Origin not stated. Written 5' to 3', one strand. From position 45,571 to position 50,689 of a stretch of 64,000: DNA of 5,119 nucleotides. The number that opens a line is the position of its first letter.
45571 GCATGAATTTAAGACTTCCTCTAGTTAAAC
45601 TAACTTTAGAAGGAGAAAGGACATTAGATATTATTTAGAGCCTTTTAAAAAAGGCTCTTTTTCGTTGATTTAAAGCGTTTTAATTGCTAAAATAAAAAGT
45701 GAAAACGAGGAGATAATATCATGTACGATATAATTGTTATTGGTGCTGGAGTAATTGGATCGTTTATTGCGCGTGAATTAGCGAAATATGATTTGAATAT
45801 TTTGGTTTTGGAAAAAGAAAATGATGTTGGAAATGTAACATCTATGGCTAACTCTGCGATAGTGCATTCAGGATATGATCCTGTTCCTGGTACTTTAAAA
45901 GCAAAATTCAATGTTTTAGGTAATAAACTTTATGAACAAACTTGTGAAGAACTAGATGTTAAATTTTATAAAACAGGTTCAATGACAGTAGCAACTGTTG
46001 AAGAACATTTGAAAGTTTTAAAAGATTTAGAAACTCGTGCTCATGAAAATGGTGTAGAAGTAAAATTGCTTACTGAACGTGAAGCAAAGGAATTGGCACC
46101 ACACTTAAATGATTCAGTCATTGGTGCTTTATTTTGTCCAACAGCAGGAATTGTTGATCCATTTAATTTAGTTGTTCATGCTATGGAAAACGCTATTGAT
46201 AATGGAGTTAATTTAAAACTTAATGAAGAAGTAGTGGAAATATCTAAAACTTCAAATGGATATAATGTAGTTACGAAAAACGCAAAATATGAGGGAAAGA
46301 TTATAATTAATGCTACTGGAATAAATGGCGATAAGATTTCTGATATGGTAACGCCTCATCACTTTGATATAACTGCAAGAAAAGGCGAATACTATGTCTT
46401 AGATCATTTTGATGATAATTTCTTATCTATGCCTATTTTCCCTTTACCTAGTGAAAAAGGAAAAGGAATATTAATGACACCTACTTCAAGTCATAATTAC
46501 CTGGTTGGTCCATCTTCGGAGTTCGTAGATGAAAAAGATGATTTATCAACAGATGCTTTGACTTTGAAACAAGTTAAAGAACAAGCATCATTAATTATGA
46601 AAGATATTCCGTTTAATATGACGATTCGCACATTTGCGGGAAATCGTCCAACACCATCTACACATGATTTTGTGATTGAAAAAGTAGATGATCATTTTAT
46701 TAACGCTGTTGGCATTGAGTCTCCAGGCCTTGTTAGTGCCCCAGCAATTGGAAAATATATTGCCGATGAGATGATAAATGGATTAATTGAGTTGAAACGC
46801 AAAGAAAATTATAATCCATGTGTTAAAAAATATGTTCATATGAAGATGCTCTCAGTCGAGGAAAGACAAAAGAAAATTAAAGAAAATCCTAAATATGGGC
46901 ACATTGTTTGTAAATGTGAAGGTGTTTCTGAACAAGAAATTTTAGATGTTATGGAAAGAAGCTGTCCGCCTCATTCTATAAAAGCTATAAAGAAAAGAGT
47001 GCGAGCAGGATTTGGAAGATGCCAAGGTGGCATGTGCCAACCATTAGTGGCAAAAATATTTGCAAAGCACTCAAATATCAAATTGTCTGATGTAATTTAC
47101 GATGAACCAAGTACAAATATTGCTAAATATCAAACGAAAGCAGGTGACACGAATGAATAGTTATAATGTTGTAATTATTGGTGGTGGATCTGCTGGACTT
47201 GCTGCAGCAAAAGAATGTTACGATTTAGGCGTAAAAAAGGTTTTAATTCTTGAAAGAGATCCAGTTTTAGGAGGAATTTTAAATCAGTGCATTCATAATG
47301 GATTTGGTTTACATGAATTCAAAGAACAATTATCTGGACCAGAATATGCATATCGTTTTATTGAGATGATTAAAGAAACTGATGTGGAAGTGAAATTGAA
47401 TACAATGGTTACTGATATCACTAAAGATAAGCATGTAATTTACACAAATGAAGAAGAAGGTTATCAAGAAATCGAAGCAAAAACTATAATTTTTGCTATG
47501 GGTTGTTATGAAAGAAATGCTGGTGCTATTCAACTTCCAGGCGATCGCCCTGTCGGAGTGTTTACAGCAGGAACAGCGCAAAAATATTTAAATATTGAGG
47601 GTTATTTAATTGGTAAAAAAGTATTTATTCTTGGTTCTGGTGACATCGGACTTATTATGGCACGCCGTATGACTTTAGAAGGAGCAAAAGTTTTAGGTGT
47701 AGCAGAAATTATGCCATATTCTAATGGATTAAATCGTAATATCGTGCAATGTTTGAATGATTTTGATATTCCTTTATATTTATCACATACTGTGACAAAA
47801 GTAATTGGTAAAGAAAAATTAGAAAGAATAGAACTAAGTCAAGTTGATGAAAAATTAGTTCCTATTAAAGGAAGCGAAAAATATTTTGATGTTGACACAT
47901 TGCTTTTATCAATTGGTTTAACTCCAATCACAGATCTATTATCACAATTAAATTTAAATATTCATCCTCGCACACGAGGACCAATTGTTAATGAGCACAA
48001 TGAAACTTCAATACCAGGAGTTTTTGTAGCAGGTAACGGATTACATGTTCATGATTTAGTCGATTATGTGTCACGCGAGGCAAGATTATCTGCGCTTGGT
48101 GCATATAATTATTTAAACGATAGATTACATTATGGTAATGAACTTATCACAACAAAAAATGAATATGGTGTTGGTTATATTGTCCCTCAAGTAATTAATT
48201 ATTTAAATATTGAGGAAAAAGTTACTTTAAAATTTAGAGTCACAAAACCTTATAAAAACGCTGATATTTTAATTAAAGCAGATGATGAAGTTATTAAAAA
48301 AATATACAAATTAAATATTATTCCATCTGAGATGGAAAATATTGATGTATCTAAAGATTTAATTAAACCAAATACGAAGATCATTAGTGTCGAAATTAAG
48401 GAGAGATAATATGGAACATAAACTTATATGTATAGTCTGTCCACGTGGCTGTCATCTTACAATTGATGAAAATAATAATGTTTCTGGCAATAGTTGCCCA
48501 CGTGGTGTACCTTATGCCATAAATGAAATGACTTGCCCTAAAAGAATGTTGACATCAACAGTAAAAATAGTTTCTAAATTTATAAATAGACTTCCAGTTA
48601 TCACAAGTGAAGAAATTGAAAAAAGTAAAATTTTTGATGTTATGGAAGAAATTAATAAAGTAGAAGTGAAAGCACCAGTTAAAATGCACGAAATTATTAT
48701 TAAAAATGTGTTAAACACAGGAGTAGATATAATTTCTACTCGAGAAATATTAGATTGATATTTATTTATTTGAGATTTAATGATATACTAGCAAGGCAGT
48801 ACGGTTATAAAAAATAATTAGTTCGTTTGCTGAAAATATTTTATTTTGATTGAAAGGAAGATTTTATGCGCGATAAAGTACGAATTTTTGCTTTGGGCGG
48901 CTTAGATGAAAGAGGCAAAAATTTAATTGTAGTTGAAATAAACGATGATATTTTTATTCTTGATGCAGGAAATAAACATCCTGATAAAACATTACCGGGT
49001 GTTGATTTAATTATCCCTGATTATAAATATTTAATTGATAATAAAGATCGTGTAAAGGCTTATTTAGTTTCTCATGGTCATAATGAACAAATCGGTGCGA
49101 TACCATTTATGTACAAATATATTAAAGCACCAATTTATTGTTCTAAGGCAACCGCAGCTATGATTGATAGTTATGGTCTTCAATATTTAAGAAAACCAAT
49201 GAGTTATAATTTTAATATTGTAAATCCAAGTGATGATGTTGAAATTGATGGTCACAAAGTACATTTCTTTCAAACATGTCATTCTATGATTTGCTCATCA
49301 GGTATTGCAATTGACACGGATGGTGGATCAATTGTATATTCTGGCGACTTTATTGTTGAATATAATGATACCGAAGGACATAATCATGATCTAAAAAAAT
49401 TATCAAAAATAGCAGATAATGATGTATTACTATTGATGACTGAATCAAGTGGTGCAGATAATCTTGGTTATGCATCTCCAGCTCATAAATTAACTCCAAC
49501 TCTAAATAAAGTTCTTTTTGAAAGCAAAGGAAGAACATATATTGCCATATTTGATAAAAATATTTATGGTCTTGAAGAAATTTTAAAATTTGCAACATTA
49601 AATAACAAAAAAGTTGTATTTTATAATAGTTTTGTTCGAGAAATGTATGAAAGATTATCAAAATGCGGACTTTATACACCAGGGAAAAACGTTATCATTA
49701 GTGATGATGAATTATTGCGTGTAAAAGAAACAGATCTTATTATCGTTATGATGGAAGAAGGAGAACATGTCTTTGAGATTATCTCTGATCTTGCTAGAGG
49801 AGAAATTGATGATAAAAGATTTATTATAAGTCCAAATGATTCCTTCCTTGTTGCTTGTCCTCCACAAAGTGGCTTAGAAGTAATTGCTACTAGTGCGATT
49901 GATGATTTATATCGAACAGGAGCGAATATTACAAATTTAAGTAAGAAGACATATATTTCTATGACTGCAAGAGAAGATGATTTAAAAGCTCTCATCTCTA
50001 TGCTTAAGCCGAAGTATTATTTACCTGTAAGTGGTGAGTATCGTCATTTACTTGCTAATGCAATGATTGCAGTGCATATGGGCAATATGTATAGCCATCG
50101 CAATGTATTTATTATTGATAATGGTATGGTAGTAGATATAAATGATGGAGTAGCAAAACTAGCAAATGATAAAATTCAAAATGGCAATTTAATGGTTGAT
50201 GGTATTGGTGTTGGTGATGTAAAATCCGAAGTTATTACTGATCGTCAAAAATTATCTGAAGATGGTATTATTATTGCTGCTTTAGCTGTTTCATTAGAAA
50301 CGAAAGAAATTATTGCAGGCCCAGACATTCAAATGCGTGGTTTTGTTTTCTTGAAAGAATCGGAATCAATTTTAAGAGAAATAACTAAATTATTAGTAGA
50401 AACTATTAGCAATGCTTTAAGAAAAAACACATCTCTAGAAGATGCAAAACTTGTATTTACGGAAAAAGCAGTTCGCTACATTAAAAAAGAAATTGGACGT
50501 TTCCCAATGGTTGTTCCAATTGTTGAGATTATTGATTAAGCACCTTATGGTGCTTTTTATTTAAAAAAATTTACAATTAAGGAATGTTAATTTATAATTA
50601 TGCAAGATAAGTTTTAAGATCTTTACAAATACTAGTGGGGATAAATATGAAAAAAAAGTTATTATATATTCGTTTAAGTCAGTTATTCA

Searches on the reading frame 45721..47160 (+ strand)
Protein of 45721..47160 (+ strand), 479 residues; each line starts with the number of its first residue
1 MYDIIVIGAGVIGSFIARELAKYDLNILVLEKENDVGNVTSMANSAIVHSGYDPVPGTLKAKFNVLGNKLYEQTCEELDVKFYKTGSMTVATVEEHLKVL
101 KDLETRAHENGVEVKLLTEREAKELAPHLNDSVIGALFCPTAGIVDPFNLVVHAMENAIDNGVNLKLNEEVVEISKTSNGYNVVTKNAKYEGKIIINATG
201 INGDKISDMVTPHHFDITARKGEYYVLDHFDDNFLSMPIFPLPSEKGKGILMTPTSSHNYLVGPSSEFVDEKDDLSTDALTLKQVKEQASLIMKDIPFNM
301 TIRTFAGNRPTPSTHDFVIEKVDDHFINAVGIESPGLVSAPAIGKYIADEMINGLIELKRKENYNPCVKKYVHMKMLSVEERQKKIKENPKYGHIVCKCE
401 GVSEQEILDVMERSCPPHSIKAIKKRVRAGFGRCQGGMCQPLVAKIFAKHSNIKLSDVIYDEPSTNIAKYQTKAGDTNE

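Call 72: search_protein_families(library=ncbifam, proteins=[window:45721-47160:+], max_evalue=1e-10)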
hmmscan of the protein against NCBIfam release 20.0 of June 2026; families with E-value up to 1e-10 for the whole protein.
window:45721-47160:+ (479 aa): 11 families
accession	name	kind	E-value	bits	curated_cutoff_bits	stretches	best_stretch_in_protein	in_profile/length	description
NF033460.1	glycerol3P_ox_II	equivalog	7.3e-89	298.4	460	1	2-349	2-358/361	type 2 glycerol-3-phosphate oxidase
NF008726.1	PRK11728.1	equivalog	9.9e-48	162.9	299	1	2-282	1-284/389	L-2-hydroxyglutarate oxidase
TIGR03377.1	glycerol3P_GlpA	equivalog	1.4e-37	129.4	552.8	1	3-312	1-307/530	anaerobic glycerol-3-phosphate dehydrogenase subunit GlpA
NF008313.0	PRK11101.1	equivalog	8.8e-26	90.6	425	1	3-231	10-240/548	anaerobic glycerol-3-phosphate dehydrogenase subunit A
TIGR02352.1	thiamin_ThiO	equivalog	7.8e-25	87.7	250.8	1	4-351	1-347/351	glycine oxidase ThiO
TIGR03197.1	MnmC_Cterm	equivalog_domain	1.6e-18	67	174.2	1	3-222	1-219/400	FAD-dependent 5-carboxymethylaminomethyl-2-thiouridine(34) oxidoreductase MnmC1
TIGR03364.1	HpnW_proposed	hypoth_equivalog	3.7e-18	65.7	285.1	1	2-200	1-194/365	TIGR03364 family FAD-dependent oxidoreductase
NF008425.0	PRK11259.1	equivalog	1e-14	54.3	257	1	2-352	5-359/377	N-methyl-L-tryptophan oxidase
NF002480.1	PRK01747.1-1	equivalog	3.4e-14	52.2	540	1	3-224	250-470/645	bifunctional tRNA (5-methylaminomethyl-2-thiouridine)(34)-methyltransferase MnmC2/FAD-dependent 5-carboxymethylaminomethyl-2-thiouridine(34)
TIGR01377.1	soxA_mon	subfamily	6.7e-14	51.4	479.65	1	2-205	1-202/381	amino oxidase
NF001933.0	PRK00711.1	subfamily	4.4e-11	42.4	383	0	4-52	3-51/429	D-amino acid dehydrogenase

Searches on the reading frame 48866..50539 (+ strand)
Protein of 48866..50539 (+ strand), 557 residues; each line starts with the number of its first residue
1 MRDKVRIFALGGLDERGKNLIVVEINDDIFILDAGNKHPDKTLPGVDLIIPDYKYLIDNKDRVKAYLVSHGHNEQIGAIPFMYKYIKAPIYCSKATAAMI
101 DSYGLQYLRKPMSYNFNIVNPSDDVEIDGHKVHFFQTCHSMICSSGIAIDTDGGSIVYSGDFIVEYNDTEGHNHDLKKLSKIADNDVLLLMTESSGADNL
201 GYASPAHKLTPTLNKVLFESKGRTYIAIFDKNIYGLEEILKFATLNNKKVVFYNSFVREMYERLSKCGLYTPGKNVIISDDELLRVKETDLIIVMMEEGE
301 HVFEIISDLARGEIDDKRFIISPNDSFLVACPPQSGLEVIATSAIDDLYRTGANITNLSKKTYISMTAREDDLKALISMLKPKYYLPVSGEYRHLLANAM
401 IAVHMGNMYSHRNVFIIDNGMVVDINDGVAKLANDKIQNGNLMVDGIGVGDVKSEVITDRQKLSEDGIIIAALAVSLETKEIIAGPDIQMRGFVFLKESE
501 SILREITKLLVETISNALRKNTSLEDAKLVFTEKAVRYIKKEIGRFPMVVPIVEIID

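Call 72: search_protein_families(library=ncbifam, proteins=[window:48866-50539:+], max_evalue=1e-10)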
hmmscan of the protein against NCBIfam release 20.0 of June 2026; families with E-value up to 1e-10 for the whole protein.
window:48866-50539:+ (557 aa): 2 families
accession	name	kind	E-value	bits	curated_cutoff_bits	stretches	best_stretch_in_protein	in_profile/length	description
TIGR00649.1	MG423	subfamily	1.6e-118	396.5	400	1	5-553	1-545/546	RNase J family beta-CASP ribonuclease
NF047419.1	RNase_J1_RnjA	exception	8.6e-115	384.5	820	1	5-553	2-546/549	ribonuclease J1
